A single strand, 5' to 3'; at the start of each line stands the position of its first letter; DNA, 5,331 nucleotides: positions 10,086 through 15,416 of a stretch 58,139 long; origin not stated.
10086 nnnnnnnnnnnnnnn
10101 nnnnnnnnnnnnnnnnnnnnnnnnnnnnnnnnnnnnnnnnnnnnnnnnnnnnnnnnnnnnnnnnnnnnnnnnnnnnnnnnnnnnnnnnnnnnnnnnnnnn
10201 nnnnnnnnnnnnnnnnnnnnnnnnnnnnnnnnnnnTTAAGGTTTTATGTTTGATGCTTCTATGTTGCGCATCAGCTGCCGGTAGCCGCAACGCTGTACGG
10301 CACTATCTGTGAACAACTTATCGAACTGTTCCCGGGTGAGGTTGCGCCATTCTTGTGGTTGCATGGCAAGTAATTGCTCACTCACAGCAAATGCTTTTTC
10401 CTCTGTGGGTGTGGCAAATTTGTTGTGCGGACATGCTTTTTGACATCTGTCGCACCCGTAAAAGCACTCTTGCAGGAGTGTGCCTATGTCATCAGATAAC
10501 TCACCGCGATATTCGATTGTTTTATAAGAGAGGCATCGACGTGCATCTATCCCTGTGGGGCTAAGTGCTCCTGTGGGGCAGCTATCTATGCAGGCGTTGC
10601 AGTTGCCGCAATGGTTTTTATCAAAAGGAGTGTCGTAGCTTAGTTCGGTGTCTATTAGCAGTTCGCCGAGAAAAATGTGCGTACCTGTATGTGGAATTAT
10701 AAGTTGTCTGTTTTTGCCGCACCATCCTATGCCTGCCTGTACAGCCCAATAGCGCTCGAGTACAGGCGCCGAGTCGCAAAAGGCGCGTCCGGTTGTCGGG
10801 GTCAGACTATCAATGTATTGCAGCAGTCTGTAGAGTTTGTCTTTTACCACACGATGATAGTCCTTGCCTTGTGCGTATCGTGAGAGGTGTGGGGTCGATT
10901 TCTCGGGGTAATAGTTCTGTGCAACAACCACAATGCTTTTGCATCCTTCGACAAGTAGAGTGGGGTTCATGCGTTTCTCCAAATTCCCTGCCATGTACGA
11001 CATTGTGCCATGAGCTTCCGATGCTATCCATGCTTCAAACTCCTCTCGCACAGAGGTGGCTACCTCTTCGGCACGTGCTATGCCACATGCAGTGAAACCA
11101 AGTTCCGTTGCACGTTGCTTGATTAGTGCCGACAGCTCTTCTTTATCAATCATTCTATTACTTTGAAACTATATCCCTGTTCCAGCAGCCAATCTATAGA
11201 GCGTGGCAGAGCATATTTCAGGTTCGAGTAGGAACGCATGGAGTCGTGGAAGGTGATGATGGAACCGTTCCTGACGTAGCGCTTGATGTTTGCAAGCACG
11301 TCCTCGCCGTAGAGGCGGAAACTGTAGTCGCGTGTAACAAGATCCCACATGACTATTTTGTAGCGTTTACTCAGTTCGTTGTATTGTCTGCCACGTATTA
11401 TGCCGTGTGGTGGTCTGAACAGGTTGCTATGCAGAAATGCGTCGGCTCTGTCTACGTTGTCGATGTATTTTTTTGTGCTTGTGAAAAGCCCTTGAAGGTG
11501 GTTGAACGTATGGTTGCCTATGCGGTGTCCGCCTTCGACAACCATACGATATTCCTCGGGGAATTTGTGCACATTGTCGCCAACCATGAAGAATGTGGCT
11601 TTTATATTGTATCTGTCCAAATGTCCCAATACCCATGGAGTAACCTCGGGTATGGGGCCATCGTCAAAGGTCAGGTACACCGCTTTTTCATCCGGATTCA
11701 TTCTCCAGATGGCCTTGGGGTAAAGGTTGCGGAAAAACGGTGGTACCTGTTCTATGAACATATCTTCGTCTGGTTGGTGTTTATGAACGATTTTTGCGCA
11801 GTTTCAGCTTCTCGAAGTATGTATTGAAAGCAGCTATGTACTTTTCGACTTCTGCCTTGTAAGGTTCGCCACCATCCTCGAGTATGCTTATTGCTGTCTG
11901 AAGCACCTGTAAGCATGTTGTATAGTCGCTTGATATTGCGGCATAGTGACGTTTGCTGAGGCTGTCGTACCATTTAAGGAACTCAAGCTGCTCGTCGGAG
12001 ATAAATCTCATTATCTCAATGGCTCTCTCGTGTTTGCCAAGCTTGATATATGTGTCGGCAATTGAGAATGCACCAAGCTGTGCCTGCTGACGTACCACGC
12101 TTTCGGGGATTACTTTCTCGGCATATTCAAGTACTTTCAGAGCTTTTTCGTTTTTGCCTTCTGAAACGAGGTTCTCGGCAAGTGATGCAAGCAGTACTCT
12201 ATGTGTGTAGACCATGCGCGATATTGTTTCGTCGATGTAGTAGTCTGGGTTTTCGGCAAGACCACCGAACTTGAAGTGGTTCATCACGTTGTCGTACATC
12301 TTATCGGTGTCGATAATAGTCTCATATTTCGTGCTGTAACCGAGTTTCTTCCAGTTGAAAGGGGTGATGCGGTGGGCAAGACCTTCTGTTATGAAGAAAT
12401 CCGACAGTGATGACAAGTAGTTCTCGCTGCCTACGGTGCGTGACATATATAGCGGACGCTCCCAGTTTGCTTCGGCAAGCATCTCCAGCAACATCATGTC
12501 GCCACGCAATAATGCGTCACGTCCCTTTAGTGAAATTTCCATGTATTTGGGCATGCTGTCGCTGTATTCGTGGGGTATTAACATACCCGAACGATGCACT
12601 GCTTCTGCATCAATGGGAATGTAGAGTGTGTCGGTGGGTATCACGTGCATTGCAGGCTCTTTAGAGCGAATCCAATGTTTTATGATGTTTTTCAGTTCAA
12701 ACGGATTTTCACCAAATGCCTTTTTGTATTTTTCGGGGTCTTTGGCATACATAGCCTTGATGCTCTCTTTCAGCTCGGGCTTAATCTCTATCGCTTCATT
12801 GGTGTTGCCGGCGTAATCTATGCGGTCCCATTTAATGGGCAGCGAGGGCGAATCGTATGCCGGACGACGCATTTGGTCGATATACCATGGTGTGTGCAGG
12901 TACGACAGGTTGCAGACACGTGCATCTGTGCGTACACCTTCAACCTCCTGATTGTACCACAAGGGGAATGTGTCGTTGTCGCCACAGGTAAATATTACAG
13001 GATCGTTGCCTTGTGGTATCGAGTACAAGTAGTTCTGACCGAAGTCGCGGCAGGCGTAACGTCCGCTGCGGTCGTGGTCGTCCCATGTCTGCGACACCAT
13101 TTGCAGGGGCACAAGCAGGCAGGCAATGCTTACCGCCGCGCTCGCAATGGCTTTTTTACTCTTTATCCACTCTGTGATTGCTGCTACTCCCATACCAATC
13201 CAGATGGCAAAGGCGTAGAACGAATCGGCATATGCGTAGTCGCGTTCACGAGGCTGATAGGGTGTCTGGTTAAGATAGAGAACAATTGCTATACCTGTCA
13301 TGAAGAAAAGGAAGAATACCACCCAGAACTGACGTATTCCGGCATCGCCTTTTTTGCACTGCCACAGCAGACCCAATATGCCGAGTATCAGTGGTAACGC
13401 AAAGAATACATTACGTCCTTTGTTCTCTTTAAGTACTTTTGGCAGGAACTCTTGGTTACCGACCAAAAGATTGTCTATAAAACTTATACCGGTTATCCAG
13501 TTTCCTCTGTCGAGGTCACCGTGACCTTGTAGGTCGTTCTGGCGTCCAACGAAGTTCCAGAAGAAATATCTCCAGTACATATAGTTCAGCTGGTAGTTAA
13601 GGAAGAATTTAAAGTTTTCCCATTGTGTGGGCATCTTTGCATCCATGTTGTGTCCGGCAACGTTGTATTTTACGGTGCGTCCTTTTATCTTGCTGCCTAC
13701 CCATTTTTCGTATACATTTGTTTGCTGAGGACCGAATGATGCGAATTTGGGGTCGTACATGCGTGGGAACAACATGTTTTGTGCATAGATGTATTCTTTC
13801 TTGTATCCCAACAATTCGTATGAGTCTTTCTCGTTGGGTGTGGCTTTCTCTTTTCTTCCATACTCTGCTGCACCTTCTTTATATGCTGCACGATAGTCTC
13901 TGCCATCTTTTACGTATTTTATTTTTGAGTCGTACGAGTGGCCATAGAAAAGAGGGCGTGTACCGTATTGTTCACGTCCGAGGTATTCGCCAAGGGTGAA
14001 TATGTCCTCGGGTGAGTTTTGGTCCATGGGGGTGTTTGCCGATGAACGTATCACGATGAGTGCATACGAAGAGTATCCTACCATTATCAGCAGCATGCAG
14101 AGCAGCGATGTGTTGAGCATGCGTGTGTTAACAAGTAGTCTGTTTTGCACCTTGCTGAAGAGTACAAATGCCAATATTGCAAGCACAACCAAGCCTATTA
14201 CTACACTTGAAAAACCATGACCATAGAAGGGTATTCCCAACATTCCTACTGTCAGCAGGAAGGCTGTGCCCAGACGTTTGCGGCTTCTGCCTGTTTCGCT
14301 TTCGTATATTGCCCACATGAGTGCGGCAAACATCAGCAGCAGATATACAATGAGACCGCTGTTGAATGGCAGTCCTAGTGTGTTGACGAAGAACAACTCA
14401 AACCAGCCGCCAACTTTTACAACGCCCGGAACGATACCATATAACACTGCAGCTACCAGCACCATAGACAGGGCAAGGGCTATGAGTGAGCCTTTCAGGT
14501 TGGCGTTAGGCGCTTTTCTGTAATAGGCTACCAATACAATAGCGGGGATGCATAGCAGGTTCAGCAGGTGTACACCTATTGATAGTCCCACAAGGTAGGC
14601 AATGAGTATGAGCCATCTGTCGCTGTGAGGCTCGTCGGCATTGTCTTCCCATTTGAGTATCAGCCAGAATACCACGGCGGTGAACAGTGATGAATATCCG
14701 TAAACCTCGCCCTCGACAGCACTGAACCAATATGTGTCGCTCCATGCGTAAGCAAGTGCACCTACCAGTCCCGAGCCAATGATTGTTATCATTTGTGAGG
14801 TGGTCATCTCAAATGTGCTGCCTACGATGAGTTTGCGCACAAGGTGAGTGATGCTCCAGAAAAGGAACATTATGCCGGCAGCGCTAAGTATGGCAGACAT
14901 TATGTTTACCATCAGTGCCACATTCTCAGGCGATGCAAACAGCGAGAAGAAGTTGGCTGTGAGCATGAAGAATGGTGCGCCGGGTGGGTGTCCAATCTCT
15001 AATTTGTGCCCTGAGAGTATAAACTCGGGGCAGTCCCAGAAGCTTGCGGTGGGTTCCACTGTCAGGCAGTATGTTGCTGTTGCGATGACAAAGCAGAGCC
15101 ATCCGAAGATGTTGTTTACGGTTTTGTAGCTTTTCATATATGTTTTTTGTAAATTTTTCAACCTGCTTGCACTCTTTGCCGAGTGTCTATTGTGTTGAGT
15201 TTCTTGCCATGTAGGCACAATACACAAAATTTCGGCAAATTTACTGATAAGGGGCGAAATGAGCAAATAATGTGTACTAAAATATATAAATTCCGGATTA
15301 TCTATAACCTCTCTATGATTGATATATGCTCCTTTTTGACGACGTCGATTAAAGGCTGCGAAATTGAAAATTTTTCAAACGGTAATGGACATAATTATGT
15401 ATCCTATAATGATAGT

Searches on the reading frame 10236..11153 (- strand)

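Call 13: search_protein_families(library=pfam, proteins=[window:10236-11153:-], max_evalue=0.00001)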
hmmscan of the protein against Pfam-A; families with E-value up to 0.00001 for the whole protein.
window:10236-11153:- (305 aa): 4 families
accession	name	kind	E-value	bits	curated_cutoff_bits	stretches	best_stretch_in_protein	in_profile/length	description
PF08331.15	QueG_DUF1730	-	5.1e-19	68.4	25.1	1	61-128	1-77/77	Epoxyqueuosine reductase QueG, DUF1730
PF13484.11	Fer4_16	-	1.4e-16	61.5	30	1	181-244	1-66/66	4Fe-4S double cluster binding domain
PF00037.32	Fer4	-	1.9e-07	31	21.1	0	177-197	3-23/24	4Fe-4S binding domain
PF12838.12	Fer4_7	-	3.8e-07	30.9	27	1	181-244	1-51/52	4Fe-4S dicluster domain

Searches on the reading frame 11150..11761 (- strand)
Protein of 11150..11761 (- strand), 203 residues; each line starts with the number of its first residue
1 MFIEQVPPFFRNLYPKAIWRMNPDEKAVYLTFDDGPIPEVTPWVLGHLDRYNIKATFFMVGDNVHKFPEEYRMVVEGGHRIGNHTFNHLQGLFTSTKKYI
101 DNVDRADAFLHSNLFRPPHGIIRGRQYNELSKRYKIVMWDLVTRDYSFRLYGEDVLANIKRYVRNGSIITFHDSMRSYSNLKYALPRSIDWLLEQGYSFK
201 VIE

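Call 13: search_protein_families(library=pfam, proteins=[window:11150-11761:-], max_evalue=0.00001)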
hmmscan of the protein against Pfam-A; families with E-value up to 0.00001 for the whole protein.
window:11150-11761:- (203 aa): 1 family
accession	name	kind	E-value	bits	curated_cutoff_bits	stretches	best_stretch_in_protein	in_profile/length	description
PF01522.26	Polysacc_deac_1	-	7.1e-26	91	23.1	1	22-123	3-109/124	Polysaccharide deacetylase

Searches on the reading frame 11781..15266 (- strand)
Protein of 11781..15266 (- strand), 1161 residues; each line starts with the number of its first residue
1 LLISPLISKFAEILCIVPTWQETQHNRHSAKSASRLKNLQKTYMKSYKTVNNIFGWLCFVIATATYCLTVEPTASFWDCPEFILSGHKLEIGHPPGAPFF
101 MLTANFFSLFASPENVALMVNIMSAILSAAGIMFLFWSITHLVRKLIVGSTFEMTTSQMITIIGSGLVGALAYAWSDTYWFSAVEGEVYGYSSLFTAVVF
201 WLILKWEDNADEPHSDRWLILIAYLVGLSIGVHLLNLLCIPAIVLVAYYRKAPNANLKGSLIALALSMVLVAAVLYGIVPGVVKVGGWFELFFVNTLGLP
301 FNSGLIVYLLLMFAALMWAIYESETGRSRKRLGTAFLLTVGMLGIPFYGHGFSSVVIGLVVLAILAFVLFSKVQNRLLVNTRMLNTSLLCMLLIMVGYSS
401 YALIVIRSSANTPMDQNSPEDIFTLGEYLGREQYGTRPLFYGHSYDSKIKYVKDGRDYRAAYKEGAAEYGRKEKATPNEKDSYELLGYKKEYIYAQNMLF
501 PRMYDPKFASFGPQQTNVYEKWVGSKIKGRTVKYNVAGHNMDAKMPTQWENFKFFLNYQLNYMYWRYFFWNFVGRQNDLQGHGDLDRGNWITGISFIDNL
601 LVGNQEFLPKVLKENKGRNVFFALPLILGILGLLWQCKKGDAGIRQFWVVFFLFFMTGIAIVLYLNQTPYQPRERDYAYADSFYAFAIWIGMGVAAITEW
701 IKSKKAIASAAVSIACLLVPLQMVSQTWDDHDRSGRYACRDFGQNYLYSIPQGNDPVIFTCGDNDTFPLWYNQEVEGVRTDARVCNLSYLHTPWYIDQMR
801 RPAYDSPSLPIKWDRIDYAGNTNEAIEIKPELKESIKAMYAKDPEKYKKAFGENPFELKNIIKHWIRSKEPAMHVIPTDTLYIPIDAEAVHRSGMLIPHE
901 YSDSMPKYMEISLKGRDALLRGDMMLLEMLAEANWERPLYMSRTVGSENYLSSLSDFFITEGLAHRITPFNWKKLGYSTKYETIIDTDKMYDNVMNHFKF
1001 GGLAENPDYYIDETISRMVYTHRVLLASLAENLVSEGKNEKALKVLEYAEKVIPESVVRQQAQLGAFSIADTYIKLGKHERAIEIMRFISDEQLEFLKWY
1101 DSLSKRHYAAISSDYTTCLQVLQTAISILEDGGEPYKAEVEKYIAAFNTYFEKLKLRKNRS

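Call 13: search_protein_families(library=pfam, proteins=[window:11781-15266:-], max_evalue=0.00001)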
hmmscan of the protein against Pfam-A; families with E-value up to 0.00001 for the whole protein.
window:11781-15266:- (1161 aa): 1 family
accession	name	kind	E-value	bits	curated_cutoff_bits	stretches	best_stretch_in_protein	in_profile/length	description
PF11028.14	TMEM260-like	-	1.1e-75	253.7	24.2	1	78-254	1-177/179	Protein O-mannosyl-transferase TMEM260-like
